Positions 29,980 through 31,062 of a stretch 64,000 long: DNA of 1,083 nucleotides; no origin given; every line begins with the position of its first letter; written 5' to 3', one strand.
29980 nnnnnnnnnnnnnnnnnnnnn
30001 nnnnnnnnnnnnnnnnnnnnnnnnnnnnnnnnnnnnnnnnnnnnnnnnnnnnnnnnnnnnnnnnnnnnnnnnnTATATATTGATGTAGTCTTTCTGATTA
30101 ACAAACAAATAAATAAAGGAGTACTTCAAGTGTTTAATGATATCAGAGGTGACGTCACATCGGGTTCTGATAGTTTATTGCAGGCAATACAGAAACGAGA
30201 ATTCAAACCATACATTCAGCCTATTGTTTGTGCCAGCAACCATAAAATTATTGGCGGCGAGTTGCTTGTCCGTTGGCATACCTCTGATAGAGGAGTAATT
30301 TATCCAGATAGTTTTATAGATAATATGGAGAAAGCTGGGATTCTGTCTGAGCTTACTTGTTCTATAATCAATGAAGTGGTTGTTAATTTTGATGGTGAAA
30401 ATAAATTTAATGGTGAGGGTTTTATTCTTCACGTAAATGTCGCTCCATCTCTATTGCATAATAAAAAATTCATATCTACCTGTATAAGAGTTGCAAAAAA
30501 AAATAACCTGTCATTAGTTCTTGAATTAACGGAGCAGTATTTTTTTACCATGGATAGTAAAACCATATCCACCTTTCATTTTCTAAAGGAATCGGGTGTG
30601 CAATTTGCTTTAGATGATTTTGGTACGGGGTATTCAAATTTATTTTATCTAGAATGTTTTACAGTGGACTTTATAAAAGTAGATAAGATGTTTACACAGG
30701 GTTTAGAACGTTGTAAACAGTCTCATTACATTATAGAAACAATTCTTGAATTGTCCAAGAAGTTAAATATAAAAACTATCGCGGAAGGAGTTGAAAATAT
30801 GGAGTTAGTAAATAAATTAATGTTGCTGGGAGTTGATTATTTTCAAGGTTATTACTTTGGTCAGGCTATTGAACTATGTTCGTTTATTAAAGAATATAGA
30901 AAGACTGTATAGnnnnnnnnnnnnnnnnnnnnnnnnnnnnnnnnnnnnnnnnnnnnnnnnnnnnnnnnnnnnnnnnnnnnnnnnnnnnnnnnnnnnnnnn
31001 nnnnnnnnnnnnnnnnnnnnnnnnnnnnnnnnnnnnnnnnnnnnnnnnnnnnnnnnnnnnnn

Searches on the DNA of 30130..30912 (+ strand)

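Call 57: search_dna_similar(query=window:30130-30912:+, collection=ecoli_genomes, mode=near, max_rows=25, rows=spread)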
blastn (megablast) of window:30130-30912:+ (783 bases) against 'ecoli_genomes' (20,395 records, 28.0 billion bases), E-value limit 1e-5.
Records with a match: 245; places in all: 249; records where one place covers at least 80% of the query: 243.
Genomes with a match: 245 of 5426; with a place that covers at least 80% of the query: 243. Places per genome that has any: lowest 1, median 1, highest 2. On chromosomes: 249 places; on plasmids: 0.
Best place of each record, by identity: >=99% 165; 95-99% 80.
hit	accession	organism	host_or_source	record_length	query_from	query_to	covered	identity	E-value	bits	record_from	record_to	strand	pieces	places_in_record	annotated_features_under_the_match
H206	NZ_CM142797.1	Escherichia coli strain GPEC1031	chicken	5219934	1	783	100%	100.0%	0e+0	1462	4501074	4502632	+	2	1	IS1-like element IS1A family transposase | EAL domain-containing protein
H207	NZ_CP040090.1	Escherichia coli strain FT130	Migratory bird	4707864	1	783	100%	100.0%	0e+0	1447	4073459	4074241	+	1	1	EAL domain-containing protein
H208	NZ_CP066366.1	Escherichia coli strain AR Bank #0346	Homo sapiens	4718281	1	783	100%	100.0%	0e+0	1447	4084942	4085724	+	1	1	EAL domain-containing protein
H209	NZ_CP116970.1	Escherichia coli strain CUVM3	Sus scrofa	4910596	1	783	100%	100.0%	0e+0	1447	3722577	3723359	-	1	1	EAL domain-containing protein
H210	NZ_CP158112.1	Escherichia coli strain EC187792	Homo sapiens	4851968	1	783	100%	100.0%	0e+0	1447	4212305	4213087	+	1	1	EAL domain-containing protein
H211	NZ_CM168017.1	Escherichia coli strain PEC178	Sus scrofa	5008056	1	783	100%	100.0%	0e+0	1447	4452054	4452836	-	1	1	EAL domain-containing protein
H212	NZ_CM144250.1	Escherichia coli strain ECA64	not applicable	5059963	1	783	100%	100.0%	0e+0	1447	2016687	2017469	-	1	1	EAL domain-containing protein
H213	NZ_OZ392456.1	Escherichia coli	not applicable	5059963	1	783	100%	100.0%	0e+0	1447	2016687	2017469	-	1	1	EAL domain-containing protein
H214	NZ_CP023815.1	Escherichia coli strain IMT16316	wild bird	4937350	1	783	100%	99.9%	0e+0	1441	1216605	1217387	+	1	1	EAL domain-containing protein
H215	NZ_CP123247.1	Escherichia coli strain YZMc10-2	chicken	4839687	1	783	100%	99.9%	0e+0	1441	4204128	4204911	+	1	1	EAL domain-containing protein (x2)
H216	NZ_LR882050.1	Escherichia coli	Aves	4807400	1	783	100%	99.9%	0e+0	1441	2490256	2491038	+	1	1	EAL domain-containing protein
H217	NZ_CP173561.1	Escherichia coli strain 98201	Homo sapiens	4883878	1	783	100%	99.9%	0e+0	1439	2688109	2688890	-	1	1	EAL domain-containing protein (x2)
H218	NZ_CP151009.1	Escherichia coli strain 19KM1776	Dog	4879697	1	782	100%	99.9%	0e+0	1439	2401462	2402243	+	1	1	EAL domain-containing protein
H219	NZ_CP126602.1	Escherichia coli strain Ec1117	Oregano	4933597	1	783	100%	99.1%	0e+0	1408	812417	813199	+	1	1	EAL domain-containing protein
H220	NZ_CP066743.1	Escherichia coli strain UPEC 536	Homo sapiens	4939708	1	783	100%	99.1%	0e+0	1408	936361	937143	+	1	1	EAL domain-containing protein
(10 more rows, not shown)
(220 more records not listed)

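Call 84: get_annotated_region(hit=H220, flank=8000)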
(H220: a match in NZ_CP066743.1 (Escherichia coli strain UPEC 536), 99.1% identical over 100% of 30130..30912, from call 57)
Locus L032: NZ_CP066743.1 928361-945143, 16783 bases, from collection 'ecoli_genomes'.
description: Escherichia coli strain UPEC 536 chromosome, complete genome
organism: Escherichia coli strain UPEC 536 (NCBI taxid 562)
replicon: chromosome; assembly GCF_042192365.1
host: Homo sapiens; source: urine; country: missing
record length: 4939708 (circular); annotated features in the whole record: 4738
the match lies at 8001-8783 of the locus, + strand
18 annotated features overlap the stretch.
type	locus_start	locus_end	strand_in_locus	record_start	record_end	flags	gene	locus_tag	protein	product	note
CDS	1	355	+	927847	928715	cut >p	istA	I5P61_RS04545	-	IS21 family transposase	frameshifted; internal stop; incomplete; partial in the middle of a contig; missing C-terminus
CDS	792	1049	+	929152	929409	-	-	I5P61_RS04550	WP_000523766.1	adhesin biosynthesis transcription regulatory family protein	-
CDS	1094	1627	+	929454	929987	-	-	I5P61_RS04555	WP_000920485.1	fimbrial protein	-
CDS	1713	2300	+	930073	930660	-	-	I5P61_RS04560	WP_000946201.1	fimbrial protein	-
CDS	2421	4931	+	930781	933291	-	-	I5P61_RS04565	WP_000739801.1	fimbria/pilus outer membrane usher protein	-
CDS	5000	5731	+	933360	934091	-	-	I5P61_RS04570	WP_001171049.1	molecular chaperone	-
CDS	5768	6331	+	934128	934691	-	-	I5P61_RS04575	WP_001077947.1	pilus-assembly fibrillin subunit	-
CDS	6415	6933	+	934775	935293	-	-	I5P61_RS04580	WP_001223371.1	fimbrial protein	-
CDS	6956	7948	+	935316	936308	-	-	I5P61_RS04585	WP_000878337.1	hypothetical protein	-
CDS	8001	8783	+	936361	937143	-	-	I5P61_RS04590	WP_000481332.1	EAL domain-containing protein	-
CDS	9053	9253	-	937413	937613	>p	-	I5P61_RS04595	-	transposase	incomplete; partial in the middle of a contig; missing N-terminus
CDS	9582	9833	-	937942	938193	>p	-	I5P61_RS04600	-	IS110 family transposase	internal stop; incomplete; partial in the middle of a contig; missing N-terminus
CDS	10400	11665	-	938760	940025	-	-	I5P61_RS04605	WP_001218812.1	integrase arm-type DNA-binding domain-containing protein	-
tRNA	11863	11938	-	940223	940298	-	-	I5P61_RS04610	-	tRNA-Phe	-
CDS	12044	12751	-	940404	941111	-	yqgA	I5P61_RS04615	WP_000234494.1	DUF554 domain-containing protein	-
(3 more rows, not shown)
